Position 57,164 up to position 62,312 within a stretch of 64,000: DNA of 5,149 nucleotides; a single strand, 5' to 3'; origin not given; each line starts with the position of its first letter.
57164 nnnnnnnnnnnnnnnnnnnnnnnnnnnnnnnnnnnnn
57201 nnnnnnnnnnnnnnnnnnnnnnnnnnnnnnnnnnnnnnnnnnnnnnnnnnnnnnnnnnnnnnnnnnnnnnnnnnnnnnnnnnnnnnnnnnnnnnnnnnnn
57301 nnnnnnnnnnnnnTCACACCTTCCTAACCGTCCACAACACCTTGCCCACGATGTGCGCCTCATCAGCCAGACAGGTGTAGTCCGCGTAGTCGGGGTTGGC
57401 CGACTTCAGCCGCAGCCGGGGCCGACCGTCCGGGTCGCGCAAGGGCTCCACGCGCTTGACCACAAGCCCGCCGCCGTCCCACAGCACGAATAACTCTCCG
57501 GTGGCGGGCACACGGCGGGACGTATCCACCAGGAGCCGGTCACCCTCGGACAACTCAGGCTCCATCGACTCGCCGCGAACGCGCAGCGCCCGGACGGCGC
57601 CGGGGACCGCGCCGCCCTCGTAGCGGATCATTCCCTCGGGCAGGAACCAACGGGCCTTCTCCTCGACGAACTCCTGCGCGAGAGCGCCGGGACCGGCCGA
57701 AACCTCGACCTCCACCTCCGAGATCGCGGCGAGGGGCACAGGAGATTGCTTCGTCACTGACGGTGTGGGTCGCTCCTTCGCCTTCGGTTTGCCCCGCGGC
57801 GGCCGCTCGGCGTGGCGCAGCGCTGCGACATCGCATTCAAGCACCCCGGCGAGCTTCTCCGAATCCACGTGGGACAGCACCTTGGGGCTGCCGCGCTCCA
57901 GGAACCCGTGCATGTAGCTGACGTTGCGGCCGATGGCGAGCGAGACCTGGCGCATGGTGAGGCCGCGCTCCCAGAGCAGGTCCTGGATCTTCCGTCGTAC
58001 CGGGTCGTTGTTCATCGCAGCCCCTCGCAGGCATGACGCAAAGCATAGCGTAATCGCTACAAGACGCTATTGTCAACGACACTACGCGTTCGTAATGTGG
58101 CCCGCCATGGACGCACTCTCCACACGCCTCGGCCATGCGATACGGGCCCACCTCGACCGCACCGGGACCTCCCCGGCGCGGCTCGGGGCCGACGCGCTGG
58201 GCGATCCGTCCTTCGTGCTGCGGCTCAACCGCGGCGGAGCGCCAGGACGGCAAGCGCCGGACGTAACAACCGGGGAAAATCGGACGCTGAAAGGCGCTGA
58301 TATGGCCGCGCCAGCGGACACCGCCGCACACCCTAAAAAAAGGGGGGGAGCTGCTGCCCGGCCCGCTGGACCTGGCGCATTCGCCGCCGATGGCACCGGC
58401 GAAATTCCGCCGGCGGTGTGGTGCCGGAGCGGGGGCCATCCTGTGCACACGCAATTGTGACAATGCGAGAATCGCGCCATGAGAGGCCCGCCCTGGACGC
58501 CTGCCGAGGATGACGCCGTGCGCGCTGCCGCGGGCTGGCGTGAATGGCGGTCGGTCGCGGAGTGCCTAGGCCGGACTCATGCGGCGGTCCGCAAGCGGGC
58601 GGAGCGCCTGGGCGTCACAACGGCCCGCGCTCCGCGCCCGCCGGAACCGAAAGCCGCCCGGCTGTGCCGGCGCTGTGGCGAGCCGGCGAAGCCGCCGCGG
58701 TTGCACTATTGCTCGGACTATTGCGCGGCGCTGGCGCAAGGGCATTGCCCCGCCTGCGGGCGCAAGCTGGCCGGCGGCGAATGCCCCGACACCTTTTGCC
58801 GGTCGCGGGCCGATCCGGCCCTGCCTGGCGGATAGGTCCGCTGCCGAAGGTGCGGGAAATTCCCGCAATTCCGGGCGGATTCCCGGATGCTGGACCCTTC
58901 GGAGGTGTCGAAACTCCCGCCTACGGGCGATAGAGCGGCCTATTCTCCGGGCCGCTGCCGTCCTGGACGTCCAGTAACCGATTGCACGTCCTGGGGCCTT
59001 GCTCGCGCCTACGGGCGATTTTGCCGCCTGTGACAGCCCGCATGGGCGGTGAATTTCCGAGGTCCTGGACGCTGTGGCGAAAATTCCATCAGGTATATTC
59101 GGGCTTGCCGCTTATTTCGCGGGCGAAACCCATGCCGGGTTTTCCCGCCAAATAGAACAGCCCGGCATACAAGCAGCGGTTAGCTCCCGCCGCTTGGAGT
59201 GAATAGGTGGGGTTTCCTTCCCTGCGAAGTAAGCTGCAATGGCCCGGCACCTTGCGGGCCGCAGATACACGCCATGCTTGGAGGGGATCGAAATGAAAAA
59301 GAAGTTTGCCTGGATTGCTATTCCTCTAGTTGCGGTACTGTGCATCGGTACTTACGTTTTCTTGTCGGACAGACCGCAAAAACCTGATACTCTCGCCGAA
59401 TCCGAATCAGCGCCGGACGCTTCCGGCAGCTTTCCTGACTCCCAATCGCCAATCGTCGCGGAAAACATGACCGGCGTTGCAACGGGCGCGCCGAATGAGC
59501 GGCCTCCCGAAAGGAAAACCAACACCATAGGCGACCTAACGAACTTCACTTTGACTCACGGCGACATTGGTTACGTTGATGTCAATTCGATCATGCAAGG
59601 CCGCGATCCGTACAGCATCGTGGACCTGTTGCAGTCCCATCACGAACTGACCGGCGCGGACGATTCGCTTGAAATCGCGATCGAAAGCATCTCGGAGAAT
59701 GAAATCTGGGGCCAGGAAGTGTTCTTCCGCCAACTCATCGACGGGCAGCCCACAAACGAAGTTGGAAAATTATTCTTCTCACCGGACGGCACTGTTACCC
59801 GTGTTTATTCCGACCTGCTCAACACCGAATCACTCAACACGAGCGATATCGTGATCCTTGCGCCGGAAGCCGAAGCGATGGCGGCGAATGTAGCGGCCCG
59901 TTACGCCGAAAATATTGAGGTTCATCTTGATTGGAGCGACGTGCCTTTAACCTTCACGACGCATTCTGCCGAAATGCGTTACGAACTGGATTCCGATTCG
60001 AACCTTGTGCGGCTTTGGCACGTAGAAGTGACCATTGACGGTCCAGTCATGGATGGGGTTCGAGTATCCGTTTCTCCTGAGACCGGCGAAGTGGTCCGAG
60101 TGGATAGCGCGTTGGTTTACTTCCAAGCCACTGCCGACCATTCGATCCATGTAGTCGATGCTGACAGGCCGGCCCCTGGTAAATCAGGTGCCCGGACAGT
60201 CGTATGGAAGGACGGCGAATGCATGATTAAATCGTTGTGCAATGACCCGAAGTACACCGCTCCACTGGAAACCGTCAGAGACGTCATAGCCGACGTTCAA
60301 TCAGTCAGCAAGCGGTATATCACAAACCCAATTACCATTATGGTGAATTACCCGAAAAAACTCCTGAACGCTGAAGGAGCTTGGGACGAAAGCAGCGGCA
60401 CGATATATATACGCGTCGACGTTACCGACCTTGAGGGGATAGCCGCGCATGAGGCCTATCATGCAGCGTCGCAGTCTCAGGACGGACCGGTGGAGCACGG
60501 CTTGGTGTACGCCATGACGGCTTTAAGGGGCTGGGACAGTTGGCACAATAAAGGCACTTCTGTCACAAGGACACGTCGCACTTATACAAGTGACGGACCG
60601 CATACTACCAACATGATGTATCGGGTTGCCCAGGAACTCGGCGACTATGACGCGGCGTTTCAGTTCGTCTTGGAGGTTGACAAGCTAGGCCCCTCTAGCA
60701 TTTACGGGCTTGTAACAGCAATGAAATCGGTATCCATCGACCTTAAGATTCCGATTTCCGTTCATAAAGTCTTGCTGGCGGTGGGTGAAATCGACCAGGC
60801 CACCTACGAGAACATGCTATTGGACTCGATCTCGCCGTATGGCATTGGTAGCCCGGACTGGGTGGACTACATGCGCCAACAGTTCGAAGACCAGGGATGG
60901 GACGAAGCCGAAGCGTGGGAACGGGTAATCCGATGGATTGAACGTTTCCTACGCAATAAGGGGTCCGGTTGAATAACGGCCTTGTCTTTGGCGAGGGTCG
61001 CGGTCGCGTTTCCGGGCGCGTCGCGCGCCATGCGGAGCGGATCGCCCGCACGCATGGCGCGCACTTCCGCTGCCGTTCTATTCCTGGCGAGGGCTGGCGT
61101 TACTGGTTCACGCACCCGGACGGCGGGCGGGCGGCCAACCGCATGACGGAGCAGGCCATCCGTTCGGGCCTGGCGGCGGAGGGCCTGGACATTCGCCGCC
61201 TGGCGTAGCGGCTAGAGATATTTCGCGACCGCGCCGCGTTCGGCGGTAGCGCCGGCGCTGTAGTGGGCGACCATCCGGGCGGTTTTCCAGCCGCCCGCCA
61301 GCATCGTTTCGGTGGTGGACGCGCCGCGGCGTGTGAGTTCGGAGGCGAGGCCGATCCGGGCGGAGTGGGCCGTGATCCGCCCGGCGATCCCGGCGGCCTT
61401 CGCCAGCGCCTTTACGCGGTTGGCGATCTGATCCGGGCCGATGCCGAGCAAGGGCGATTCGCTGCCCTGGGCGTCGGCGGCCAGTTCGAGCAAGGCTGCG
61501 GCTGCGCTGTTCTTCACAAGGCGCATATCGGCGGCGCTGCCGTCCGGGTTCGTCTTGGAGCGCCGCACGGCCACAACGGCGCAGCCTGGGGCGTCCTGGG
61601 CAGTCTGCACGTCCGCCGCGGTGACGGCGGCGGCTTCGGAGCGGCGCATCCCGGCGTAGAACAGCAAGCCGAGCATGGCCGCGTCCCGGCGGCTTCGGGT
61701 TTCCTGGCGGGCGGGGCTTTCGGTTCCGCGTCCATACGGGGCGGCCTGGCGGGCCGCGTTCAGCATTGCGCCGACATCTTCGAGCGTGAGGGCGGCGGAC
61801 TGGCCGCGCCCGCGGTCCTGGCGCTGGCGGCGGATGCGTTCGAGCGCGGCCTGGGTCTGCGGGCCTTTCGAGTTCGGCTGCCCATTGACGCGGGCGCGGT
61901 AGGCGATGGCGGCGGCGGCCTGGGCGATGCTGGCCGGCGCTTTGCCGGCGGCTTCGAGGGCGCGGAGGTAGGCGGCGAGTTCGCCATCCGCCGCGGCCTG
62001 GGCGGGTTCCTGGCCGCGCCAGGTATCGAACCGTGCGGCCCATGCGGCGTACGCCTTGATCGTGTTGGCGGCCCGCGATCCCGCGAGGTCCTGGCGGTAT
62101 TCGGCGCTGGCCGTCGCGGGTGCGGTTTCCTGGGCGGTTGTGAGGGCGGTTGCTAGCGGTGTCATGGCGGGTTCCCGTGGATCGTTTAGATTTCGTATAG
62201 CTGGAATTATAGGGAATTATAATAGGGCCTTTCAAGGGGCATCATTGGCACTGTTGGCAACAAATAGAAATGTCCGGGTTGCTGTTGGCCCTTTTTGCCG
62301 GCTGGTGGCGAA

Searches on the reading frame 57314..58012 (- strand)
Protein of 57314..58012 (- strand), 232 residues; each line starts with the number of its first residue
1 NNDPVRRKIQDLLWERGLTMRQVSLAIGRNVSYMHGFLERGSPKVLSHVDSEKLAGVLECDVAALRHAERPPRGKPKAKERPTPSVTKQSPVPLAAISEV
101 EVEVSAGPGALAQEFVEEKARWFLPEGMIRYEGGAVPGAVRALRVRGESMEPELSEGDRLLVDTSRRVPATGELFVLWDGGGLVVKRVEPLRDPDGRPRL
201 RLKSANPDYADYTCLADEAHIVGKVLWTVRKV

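Call 43: search_protein_families(library=pfam, proteins=[window:57314-58012:-], max_evalue=0.01)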
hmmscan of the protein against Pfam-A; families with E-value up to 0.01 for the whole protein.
window:57314-58012:- (232 aa): 1 family
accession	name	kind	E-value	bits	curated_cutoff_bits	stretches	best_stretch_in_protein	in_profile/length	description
PF00717.28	Peptidase_S24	-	1.4e-16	60.7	23.3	1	103-225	5-115/116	Peptidase S24-like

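Call 72: search_protein_families(library=padloc, proteins=[window:57314-58012:-], max_evalue=0.001)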
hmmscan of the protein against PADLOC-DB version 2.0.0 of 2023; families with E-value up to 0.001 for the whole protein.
window:57314-58012:- (232 aa): 0 families

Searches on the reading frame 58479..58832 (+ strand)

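Call 43: search_protein_families(library=pfam, proteins=[window:58479-58832:+], max_evalue=0.01)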
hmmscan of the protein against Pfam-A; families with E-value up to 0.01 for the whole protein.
window:58479-58832:+ (118 aa): 2 families
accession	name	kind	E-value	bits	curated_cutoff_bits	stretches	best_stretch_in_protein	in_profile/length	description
PF00249.37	Myb_DNA-binding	-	0.00061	20.3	24.4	1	4-40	2-41/46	Myb-like DNA-binding domain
PF13921.12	Myb_DNA-bind_6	-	0.0015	19.1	22.9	1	6-43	1-41/60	Myb-like DNA-binding domain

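Call 72: search_protein_families(library=padloc, proteins=[window:58479-58832:+], max_evalue=0.001)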
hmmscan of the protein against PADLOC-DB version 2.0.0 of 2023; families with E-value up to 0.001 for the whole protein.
window:58479-58832:+ (118 aa): 0 families

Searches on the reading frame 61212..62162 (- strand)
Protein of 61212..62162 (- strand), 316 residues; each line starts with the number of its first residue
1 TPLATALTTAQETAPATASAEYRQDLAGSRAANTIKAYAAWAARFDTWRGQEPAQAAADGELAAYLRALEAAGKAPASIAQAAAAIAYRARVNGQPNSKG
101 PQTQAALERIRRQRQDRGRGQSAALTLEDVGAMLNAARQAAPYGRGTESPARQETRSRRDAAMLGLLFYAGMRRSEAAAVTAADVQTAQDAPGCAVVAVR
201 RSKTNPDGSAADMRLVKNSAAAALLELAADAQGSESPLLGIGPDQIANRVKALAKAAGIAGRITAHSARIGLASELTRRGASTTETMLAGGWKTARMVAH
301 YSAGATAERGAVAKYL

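Call 43: search_protein_families(library=pfam, proteins=[window:61212-62162:-], max_evalue=0.01)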
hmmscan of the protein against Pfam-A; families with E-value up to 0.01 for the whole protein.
window:61212-62162:- (316 aa): 3 families
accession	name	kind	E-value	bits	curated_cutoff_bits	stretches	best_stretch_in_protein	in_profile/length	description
PF00589.27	Phage_integrase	-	1.9e-12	47.7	27.1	1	154-303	18-167/172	Phage integrase family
PF02899.23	Phage_int_SAM_1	-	0.0008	20.1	22.3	1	22-86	4-72/83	Phage integrase, N-terminal SAM-like domain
PF13495.12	Phage_int_SAM_4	-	0.0012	19.7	27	1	31-87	15-72/85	Phage integrase, N-terminal SAM-like domain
